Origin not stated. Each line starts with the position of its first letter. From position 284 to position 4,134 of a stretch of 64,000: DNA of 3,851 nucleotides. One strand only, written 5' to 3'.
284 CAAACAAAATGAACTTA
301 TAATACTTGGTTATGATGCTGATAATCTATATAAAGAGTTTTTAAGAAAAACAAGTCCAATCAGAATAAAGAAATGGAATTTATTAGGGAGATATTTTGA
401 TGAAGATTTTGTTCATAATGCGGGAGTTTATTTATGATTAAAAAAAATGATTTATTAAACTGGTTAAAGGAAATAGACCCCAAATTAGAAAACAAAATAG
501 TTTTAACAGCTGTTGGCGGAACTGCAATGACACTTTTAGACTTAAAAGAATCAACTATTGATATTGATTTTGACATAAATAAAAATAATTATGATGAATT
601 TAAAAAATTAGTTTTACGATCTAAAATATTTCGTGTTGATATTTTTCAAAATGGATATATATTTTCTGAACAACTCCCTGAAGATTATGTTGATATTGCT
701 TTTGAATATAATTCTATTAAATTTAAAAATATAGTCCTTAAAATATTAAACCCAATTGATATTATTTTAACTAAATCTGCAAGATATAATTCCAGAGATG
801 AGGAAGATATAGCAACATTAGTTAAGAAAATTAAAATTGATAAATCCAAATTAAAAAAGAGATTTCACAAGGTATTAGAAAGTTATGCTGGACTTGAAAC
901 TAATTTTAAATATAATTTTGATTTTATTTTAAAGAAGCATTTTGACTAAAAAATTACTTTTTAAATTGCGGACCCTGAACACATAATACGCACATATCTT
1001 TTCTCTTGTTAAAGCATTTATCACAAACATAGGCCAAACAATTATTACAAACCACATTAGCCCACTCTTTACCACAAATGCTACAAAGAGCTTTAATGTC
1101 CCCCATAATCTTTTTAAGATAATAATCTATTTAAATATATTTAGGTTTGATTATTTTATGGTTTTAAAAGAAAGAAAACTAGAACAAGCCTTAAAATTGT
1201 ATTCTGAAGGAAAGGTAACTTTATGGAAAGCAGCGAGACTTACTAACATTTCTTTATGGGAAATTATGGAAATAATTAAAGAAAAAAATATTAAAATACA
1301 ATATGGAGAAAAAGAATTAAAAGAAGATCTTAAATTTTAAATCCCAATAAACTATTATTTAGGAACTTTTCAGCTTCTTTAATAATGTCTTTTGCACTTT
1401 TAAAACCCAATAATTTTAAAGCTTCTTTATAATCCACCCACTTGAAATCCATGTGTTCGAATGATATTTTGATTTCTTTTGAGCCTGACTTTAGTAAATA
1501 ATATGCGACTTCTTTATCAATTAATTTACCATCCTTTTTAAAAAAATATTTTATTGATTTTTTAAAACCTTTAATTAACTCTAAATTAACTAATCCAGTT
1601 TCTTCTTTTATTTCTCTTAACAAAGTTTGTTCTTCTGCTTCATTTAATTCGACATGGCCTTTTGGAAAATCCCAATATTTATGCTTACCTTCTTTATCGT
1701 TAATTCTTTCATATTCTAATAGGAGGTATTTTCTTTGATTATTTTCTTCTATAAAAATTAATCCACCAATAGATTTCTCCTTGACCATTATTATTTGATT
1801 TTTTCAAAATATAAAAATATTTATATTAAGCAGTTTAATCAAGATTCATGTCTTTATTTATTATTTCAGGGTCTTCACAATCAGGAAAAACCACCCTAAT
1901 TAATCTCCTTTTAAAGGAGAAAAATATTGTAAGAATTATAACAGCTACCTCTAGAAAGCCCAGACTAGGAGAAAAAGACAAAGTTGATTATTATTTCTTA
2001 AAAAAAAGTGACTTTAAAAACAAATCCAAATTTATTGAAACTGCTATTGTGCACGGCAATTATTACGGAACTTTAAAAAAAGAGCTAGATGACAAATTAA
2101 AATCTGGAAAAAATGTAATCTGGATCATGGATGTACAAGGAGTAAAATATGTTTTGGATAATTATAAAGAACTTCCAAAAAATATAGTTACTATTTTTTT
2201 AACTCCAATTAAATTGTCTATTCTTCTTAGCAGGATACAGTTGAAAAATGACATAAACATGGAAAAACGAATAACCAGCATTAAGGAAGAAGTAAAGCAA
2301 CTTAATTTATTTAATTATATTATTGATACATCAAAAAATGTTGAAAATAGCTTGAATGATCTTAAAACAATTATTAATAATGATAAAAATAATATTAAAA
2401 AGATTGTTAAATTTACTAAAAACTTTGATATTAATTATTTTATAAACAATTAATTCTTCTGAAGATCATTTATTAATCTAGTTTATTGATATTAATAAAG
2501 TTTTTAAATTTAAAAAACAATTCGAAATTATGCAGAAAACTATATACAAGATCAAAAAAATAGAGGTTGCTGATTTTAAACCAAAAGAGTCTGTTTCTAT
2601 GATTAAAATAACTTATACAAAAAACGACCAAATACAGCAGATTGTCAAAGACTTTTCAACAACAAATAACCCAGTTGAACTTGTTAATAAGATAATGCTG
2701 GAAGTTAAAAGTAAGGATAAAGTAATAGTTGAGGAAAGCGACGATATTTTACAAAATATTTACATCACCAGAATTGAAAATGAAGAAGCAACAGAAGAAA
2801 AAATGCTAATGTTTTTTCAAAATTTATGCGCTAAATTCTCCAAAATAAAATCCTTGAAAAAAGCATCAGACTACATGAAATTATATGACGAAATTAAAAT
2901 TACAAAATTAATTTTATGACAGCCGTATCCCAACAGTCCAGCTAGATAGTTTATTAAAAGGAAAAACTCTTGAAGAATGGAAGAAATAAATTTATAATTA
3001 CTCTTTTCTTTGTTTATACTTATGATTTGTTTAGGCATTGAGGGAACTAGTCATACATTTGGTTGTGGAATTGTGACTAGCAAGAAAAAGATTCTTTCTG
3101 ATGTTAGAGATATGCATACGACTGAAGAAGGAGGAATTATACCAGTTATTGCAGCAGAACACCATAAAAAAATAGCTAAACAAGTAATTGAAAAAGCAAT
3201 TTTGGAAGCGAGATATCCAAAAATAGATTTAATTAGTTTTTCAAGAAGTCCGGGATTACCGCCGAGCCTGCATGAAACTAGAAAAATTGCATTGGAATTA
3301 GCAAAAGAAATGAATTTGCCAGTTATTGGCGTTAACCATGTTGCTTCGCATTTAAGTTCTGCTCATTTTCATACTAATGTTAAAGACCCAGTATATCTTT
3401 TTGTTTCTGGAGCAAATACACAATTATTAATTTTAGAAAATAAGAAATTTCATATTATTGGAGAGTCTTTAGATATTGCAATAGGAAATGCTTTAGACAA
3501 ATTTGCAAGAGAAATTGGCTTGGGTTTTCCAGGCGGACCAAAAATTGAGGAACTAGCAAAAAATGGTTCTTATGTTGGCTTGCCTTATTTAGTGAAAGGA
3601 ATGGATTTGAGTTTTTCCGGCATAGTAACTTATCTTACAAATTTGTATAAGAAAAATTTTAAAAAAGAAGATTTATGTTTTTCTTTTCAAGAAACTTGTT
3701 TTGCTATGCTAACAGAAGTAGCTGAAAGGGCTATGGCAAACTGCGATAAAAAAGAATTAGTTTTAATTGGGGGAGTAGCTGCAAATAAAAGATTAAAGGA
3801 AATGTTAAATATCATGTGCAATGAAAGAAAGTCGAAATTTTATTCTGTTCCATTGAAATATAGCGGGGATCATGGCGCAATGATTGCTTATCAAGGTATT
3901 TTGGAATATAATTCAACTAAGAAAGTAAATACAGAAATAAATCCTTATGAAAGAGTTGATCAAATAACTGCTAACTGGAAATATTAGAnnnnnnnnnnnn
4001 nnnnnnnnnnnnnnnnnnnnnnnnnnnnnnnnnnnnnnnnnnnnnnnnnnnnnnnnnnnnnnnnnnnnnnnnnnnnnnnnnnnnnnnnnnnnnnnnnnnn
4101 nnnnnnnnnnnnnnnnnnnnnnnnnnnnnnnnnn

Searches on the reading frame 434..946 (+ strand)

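Call 32: search_protein_families(library=pfam, proteins=[window:434-946:+], max_evalue=0.001)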
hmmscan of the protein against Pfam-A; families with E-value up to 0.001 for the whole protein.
window:434-946:+ (171 aa): 1 family
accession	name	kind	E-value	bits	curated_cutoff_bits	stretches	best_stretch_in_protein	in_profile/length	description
PF19502.5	DUF6036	-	2.1e-07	31.3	23.6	1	12-161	11-150/164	Nucleotidyltransferase of unknown function (DUF6036)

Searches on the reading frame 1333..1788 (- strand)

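Call 32: search_protein_families(library=pfam, proteins=[window:1333-1788:-], max_evalue=0.001)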
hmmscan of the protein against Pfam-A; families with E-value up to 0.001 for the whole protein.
window:1333-1788:- (152 aa): 1 family
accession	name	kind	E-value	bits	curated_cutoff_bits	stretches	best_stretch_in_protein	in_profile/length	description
PF00293.34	NUDIX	-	2.2e-16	60.5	21.1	1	12-136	9-131/134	NUDIX domain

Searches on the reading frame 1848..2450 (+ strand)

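Call 32: search_protein_families(library=pfam, proteins=[window:1848-2450:+], max_evalue=0.001)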
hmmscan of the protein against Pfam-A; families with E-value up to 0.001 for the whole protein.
window:1848-2450:+ (201 aa): 1 family
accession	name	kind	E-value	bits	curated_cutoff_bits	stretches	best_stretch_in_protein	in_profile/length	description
PF00625.27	Guanylate_kin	-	4.2e-22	79.2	25.2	1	3-177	4-180/182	Guanylate kinase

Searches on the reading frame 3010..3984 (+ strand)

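Call 32: search_protein_families(library=pfam, proteins=[window:3010-3984:+], max_evalue=0.001)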
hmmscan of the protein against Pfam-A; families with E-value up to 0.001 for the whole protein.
window:3010-3984:+ (325 aa): 2 families
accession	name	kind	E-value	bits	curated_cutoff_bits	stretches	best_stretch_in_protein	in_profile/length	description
PF00814.31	TsaD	-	1.3e-71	241.8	24.8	1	36-294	13-264/264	tRNA N6-adenosine threonylcarbamoyltransferase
PF22521.2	HypF_C_2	-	1.3e-07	32.1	27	1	179-281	123-228/241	Carbamoyltransferase, Kae1-like Domain, second subdomain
